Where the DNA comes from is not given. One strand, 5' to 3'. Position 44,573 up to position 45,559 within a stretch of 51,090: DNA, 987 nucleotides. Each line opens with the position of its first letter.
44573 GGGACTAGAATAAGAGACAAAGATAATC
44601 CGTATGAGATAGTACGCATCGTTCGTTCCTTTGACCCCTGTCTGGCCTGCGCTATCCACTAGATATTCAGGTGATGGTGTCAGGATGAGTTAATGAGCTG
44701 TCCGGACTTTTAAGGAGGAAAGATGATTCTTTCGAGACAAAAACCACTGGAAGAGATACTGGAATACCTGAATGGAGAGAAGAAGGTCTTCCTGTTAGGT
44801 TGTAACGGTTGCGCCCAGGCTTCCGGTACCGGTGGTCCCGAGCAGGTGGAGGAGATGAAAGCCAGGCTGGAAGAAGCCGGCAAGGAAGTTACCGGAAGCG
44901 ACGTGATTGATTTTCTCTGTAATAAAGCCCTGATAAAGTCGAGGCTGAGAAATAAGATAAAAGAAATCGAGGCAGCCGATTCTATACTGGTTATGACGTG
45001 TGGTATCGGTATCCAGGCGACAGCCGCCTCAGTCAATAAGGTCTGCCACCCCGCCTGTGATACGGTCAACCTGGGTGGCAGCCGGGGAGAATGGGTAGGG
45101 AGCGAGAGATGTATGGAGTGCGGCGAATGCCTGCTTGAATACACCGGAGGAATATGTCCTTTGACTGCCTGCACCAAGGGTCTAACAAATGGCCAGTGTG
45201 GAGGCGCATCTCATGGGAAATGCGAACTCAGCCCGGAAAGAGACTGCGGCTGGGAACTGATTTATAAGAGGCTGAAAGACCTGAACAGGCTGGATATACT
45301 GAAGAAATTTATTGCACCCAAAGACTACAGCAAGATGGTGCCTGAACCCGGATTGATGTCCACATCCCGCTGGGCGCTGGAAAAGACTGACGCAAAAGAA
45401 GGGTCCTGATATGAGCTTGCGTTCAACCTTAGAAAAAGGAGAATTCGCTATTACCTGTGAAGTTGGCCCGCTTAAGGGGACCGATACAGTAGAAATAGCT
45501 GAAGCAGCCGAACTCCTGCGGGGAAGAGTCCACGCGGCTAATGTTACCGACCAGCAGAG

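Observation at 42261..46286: [NiFe]-hydrogenase wedged between acsE and metVF: candidate H2-coupled methylene-THF reductase module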

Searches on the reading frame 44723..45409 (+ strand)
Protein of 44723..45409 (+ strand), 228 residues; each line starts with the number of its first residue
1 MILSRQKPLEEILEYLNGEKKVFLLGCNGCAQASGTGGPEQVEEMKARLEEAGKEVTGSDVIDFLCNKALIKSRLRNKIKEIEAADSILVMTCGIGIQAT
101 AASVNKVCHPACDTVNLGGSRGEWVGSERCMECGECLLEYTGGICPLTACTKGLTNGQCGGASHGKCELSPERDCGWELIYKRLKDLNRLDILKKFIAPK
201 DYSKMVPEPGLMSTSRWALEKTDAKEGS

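Call 4: search_protein_families(library=pfam, proteins=[window:44723-45409:+])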
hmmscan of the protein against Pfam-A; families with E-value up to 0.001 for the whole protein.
window:44723-45409:+ (228 aa): 1 family
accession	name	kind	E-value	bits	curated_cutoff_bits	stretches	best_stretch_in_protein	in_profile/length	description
PF12225.13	DUF5981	-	4e-31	107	23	1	110-203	2-95/95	Methylene-tetrahydrofolate reductase C terminal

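Call 6: search_protein_families(library=ncbifam, proteins=[window:44723-45409:+])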
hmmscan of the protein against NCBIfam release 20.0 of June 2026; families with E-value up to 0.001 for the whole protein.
window:44723-45409:+ (228 aa): 0 families

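Call 32: search_solved_structures(query=window:44723-45409:+, max_evalue=1, show_alignments=2)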
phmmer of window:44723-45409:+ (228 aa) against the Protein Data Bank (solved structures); distinct sequences matched with E-value up to 1: 4.
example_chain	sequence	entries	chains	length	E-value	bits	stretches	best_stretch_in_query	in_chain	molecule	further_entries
3oue_A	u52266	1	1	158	0.11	15.2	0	125-176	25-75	Cytochrome c family protein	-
7vzg_B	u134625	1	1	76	0.43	13.2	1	89-150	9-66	Photosystem P840 reaction center iron-sulfur protein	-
1rwj_A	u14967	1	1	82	0.54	12.9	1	124-176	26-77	Cytochrome c family protein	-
8or0_G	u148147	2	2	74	0.82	12.3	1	194-218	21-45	Cyclin-dependent kinases regulatory subunit 1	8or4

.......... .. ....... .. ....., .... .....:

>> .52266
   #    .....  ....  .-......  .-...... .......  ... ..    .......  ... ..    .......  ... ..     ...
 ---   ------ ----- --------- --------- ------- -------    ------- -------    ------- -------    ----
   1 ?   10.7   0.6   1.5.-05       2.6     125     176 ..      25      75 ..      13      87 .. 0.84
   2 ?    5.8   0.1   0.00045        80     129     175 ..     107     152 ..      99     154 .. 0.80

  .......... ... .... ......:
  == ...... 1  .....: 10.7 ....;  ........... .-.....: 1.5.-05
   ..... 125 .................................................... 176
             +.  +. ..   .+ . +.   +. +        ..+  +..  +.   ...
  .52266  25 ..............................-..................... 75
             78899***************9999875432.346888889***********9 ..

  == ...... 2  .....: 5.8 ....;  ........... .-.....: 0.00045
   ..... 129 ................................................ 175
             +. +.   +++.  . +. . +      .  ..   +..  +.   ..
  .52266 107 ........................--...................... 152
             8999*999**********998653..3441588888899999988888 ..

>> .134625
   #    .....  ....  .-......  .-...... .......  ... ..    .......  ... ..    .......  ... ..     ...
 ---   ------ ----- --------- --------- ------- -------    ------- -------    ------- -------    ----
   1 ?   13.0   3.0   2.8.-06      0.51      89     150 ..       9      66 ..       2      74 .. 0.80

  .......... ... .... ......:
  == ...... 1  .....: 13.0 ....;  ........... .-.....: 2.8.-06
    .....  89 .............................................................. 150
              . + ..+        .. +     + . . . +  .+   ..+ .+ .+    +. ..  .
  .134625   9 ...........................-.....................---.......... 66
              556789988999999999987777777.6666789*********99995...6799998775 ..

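Call 45: search_protein_families(library=pfam, proteins=[window:44723-45409:+], max_evalue=10)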
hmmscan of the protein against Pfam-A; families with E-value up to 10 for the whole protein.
window:44723-45409:+ (228 aa): 2 families
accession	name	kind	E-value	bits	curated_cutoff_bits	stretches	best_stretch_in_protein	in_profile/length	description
PF12225.13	DUF5981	-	4e-31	107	23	1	110-203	2-95/95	Methylene-tetrahydrofolate reductase C terminal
PF00919.26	UPF0004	-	0.12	12.8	27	1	77-107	29-59/98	Uncharacterized protein family UPF0004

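Call 48: find_homologous_proteins(query=window:44723-45409:+, max_evalue=1e-10)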
Query window:44723-45409:+ (228 aa): 4539 proteins with E <= 1e-10 among 4760 candidates; the best 120 are listed.
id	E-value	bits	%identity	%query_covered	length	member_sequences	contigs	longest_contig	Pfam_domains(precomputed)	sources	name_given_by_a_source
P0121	4.0e-150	516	100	100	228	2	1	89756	PF12225.14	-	-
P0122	1.8e-126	438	84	99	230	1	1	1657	PF12225.14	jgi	-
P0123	7.9e-126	436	83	99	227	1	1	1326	PF12225.14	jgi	jgi:hypothetical protein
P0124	2.1e-125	435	84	99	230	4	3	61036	PF12225.14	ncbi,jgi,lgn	-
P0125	1.2e-124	432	83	99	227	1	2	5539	PF12225.14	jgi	jgi:hypothetical protein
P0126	1.7e-124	432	82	99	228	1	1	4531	PF12225.14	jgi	-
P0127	1.1e-123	429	82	99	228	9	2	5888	PF12225.14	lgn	-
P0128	1.6e-123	429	81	99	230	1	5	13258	PF12225.14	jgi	jgi:hypothetical protein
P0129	2.8e-123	428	82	100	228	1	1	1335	PF12225.14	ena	-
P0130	3.9e-123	427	81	99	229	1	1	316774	PF12225.14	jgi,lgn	jgi:hypothetical protein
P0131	5.5e-123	427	79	100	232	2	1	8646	PF12225.14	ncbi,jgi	-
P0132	6.4e-123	427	82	98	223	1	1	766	PF12225.14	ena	-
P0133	6.4e-123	427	83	98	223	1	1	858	PF12225.14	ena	-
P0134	6.9e-123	427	82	99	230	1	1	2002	PF12225.14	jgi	-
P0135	1.5e-122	425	80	99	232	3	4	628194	PF12225.14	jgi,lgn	-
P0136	1.8e-122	425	81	99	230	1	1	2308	PF12225.14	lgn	-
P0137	1.8e-122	425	81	99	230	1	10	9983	PF12225.14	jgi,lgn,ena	jgi:hypothetical protein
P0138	2.1e-122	425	81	99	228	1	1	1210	PF12225.14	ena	-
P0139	2.2e-122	425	82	98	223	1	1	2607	PF12225.14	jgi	jgi:hypothetical protein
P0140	2.5e-122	425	80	99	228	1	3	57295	PF12225.14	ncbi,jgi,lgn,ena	-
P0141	9.9e-122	423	80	100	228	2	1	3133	PF12225.14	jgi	jgi:hypothetical protein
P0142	1.1e-121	423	81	98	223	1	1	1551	PF12225.14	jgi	-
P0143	1.3e-121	422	80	99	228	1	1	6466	PF12225.14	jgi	-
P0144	1.4e-121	422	80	100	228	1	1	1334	PF12225.14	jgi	-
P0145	1.7e-121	422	80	98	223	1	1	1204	PF12225.14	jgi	-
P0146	2.3e-121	422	80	99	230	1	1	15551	PF12225.14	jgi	jgi:hypothetical protein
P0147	2.7e-121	421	80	99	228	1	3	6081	PF12225.14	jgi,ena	-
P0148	2.7e-121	421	80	98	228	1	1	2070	PF12225.14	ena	-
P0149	5.4e-121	420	80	99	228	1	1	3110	PF12225.14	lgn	-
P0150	1.1e-120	419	79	98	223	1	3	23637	PF12225.14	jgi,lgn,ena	-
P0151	1.2e-120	419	80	98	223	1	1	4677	PF12225.14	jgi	-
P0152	1.3e-120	419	80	98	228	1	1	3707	PF12225.14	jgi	-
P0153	1.6e-120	419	81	98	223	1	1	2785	PF12225.14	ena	-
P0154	1.8e-120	419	82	98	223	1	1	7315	PF12225.14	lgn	-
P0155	2.2e-120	418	79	99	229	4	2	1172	PF12225.14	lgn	-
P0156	2.2e-120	418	79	99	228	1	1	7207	PF12225.14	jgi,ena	-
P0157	2.2e-120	418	80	98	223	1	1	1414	PF12225.14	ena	-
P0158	2.3e-120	418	80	99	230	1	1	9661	PF12225.14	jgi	-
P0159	2.3e-120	418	80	98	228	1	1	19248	PF12225.14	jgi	-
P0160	2.5e-120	418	80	99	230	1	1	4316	PF12225.14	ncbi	-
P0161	2.5e-120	418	81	99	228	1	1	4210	PF12225.14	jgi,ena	-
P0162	2.9e-120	418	79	99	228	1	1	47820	PF12225.14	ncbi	-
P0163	3.4e-120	418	80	98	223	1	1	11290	PF12225.14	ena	-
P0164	4.6e-120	417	80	98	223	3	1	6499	PF12225.14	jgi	-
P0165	4.6e-120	417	80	99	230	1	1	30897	PF12225.14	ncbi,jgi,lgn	-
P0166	4.8e-120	417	79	98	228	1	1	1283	PF12225.14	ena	-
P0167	4.9e-120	417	79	100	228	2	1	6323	PF12225.14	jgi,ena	-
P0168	5.9e-120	417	80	98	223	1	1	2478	PF12225.14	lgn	-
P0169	6.1e-120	417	80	98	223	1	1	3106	PF12225.14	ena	-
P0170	7.1e-120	417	80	100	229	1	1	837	PF12225.14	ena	-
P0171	7.4e-120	417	81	98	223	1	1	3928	PF12225.14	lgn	-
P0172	8.3e-120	416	80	98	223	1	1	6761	PF12225.14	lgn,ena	-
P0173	1.0e-119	416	78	100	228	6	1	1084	PF12225.14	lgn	-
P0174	1.1e-119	416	78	99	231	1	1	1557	PF12225.14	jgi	-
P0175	1.1e-119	416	78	98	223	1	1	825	PF12225.14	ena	-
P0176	1.1e-119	416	78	99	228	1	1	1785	PF12225.14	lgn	-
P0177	1.2e-119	416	79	97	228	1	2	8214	PF12225.14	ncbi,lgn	-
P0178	1.3e-119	416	79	99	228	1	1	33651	PF12225.14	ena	-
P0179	1.4e-119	416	80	98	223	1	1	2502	PF12225.14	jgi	-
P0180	1.4e-119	416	81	97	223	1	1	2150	PF12225.14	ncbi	-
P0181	1.5e-119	416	80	99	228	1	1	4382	PF12225.14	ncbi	-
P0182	1.7e-119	415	78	99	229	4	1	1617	PF12225.14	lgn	-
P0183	1.8e-119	415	80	100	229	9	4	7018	PF12225.14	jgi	jgi:hypothetical protein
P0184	2.0e-119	415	80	98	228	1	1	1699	PF12225.14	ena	-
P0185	2.1e-119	415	80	98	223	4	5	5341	PF12225.14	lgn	-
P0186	3.3e-119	414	78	99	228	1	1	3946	PF12225.14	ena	-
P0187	3.6e-119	414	79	99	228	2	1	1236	PF12225.14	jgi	jgi:hypothetical protein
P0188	3.8e-119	414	79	98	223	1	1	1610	PF12225.14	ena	-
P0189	4.0e-119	414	80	98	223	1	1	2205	PF12225.14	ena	-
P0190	4.7e-119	414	79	98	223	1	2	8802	PF12225.14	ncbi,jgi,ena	ncbi:hypothetical protein ES703_19947 [subsurface metagenome]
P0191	5.9e-119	414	79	98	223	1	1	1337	PF12225.14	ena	-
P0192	6.0e-119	414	79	98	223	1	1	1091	PF12225.14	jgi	-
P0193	6.4e-119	414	78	98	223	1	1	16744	PF12225.14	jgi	-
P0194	6.7e-119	413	79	99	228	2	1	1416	PF12225.14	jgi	jgi:hypothetical protein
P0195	6.8e-119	413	79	98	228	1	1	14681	PF12225.14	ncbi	-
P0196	7.1e-119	413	79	98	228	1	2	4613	PF12225.14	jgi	jgi:hypothetical protein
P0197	7.2e-119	413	79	98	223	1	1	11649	PF12225.14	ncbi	-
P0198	8.1e-119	413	78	99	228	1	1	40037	PF12225.14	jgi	-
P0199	8.4e-119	413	79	98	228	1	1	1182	PF12225.14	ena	-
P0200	8.9e-119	413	79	97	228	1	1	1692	PF12225.14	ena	-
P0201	1.0e-118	413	78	98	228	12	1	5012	PF12225.14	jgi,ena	-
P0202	1.2e-118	413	78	99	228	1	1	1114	PF12225.14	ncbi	-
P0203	1.2e-118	413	80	98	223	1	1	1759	PF12225.14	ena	-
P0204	1.2e-118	413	78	100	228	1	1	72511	PF12225.14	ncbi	-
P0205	1.2e-118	413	79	98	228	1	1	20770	PF12225.14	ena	-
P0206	1.4e-118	412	80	98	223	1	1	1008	PF12225.14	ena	-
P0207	1.4e-118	412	79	97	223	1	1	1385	PF12225.14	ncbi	-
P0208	1.6e-118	412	79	98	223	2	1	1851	PF12225.14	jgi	-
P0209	1.7e-118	412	79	98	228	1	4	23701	PF12225.14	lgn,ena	-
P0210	1.8e-118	412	75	100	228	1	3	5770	PF12225.14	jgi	jgi:hypothetical protein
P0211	1.9e-118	412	77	99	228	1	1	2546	PF12225.14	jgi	jgi:hypothetical protein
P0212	2.2e-118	412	79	98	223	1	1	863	PF12225.14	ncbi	-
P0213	2.2e-118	412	78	100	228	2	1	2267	PF12225.14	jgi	-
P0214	2.3e-118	412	80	98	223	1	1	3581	PF12225.14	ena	-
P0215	2.4e-118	412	78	98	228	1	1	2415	PF12225.14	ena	-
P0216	3.4e-118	411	79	98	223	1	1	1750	PF12225.14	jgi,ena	-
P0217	3.5e-118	411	78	98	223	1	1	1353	PF12225.14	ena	-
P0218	3.6e-118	411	78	98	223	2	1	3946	PF12225.14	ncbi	-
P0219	3.7e-118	411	78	98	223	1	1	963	PF12225.14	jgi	-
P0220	3.9e-118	411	80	99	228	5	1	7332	PF12225.14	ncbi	ncbi:methylenetetrahydrofolate reductase C-terminal domain-containing protein [Chloroflexota bacteri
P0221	4.1e-118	411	78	98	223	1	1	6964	PF12225.14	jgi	-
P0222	4.2e-118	411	77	99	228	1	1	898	PF12225.14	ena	-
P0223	4.3e-118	411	78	98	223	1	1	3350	PF12225.14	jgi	jgi:hypothetical protein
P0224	4.9e-118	411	78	98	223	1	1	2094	PF12225.14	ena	-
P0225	5.1e-118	411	80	98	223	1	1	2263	PF12225.14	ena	-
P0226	5.3e-118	411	77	100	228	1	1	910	PF12225.14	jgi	-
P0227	5.4e-118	411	79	98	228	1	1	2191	PF12225.14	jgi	-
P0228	5.5e-118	411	78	98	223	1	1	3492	PF12225.14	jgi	-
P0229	7.0e-118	410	78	99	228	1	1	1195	PF12225.14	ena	-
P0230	7.5e-118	410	78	98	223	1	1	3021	PF12225.14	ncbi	-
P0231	7.5e-118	410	78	98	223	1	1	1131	PF12225.14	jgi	-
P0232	7.6e-118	410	78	99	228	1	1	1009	PF12225.14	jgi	jgi:hypothetical protein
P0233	7.6e-118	410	79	98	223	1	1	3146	PF12225.14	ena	-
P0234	8.0e-118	410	79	98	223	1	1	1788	PF12225.14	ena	-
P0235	8.2e-118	410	78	99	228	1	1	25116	PF12225.14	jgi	-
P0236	8.4e-118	410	77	98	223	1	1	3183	PF12225.14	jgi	-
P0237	9.4e-118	410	79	98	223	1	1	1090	PF12225.14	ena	-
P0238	1.1e-117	409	79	98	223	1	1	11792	PF12225.14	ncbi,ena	-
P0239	1.2e-117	409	78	98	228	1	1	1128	PF12225.14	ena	-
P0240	1.2e-117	409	78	98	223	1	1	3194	PF12225.14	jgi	-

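Call 57: predict_structure(alignment_id=A1)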
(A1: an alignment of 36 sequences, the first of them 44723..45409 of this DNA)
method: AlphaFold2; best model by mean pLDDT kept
length: 228 residues; sequences in the alignment: 36
mean_pLDDT: 58.7   pTM: 0.60
mean pLDDT of the five models: 58.7, 58.2, 57.5, 48.0, 45.3
residues with pLDDT >= 90: 40; 70-90: 43; 50-70: 42; < 50: 103
segments of 3 or more residues with pLDDT < 50: 66-69, 115-179, 196-228
pLDDT, mean of each block of 10 residues (from residue 1): 70 89 86 74 94 96 61 82 92 66 73 51 28 27 30 28 31 41 64 50 38 36 37
secondary structure, 60 per line:
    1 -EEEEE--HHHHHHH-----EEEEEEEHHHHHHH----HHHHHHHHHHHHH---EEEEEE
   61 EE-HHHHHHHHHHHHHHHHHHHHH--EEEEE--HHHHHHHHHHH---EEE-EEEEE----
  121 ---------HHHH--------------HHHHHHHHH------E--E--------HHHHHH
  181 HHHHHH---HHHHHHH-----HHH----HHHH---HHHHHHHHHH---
elements in order: E2-6 H9-15 E21-27 H28-34 H39-51 E55-62 H64-84 E87-91 H94-104 E108-110 E112-116 H130-133 H148-156 H175-186 H190-196 H209-212 H216-225

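Call 59: fold_search(model_id=the predicted structure, library=pdb)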
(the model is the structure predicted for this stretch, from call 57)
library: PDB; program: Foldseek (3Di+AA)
matches with E <= 10: 1247; with E <= 0.001: 0
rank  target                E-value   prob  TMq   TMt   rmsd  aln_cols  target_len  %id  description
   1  6q2e_B                2.4e-03  1.00  0.30  0.21   4.5       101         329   13  Crystal structure of Methanobrevibacter smithii Dph2 bound to 5'-methylthioadenosine (released 2019-10-16)
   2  6q2e_A                3.4e-03  1.00  0.29  0.21   3.9        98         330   14  Crystal structure of Methanobrevibacter smithii Dph2 bound to 5'-methylthioadenosine (released 2019-10-16)
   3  2vlb_D                3.7e-03  1.00  0.28  0.28   5.2       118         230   19  Structure of unliganded arylmalonate decarboxylase (released 2008-03-18)
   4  6c75_A                6.1e-03  1.00  0.32  0.20   3.4        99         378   18  Structure of Iron containing alcohol dehydrogenase from Thermococcus thioreducens in a monoclinic crystal form (released 2019-01-23)
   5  3dtv_A                7.3e-03  1.00  0.31  0.33   3.3       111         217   17  Crystal structure of arylmalonate decarboxylase (released 2009-07-21)
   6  5k5t                  7.3e-03  1.00  0.30  0.13   3.7       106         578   15  Crystal structure of the inactive form of human calcium-sensing receptor extracellular domain (released 2016-08-03)
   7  7sil_A                7.3e-03  1.00  0.30  0.10   3.7       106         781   15  Structure of positive allosteric modulator-bound active human calcium-sensing receptor (released 2022-01-19)
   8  6q2d_A                8.8e-03  1.00  0.29  0.21   5.0       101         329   13  Crystal structure of Methanobrevibacter smithii Dph2 in complex with Methanobrevibacter smithii elongation factor 2 (released 2019-10-16)
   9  3dg9                  1.0e-02  1.00  0.32  0.31   3.7       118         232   15  Crystal Structure of Malonate Decarboxylase from Bordatella bronchiseptica (released 2008-08-05)
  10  3dtv_C                1.0e-02  0.99  0.29  0.29   5.1       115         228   17  Crystal structure of arylmalonate decarboxylase (released 2009-07-21)
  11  3dtv_D                1.3e-02  1.00  0.32  0.31   3.6       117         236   14  Crystal structure of arylmalonate decarboxylase (released 2009-07-21)
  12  8wpu_B                1.5e-02  0.99  0.31  0.10   3.8       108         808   16  Human calcium-sensing receptor(CaSR) bound to cinacalcet in complex with Gq protein (released 2023-11-22)
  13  4ru0_A                1.7e-02  0.99  0.27  0.16   3.2        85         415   18  The crystal structure of abc transporter permease from pseudomonas fluorescens group (released 2014-11-26)
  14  1iss_A                1.8e-02  1.00  0.32  0.17   3.2        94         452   15  Crystal Structure of Metabotropic Glutamate Receptor Subtype 1 Complexed with an antagonist (released 2002-03-13)
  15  3ks9_B                1.9e-02  1.00  0.33  0.18   2.9        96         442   14  Metabotropic glutamate receptor mGluR1 complexed with LY341495 antagonist (released 2009-12-08)
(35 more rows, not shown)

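Call 74: find_encoding_contigs(protein=P0135, flank=10000, max_places=3)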
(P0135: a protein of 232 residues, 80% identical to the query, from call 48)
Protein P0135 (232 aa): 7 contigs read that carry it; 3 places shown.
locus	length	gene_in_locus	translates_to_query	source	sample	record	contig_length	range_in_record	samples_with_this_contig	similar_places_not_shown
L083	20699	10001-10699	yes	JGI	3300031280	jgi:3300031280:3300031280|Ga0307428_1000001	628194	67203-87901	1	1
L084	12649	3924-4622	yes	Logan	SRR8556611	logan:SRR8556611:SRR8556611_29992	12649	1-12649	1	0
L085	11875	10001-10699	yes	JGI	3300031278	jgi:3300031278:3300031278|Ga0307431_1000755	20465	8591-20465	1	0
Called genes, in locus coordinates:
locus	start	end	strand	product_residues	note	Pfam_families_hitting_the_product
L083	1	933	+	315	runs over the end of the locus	PF03599:CdhD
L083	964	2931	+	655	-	PF03063:Prismane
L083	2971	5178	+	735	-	PF18537:CODH_A_N, PF03598:CdhC, PF19436:ACS_CODH_B_C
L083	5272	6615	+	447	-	PF04060:FeS, PF03599:CdhD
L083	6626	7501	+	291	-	PF00809:Pterin_bind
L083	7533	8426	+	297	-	PF01058:Oxidored_q6, PF14720:NiFe_hyd_SSU_C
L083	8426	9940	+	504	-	PF27537:HoxH, PF00374:NiFeSe_Hases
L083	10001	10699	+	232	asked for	PF12225:DUF5981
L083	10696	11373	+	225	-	PF12225:DUF5981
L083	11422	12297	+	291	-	PF02219:MTHFR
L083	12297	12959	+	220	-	PF12654:DUF3786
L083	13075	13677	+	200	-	PF12804:NTP_transf_3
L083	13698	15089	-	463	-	PF02629:CoA_binding (weak), PF13380:CoA_binding_2, PF13607:Succ_CoA_lig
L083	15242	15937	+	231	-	PF02683:DsbD_TM, PF13386:DsbD_2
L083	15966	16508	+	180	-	PF00578:AhpC-TSA, PF08534:Redoxin, PF13098:Thioredoxin_2, PF00085:Thioredoxin (weak), PF13905:Thioredoxin_8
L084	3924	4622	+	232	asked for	PF12225:DUF5981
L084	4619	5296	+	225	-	PF12225:DUF5981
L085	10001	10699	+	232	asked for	PF12225:DUF5981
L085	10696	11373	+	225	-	PF12225:DUF5981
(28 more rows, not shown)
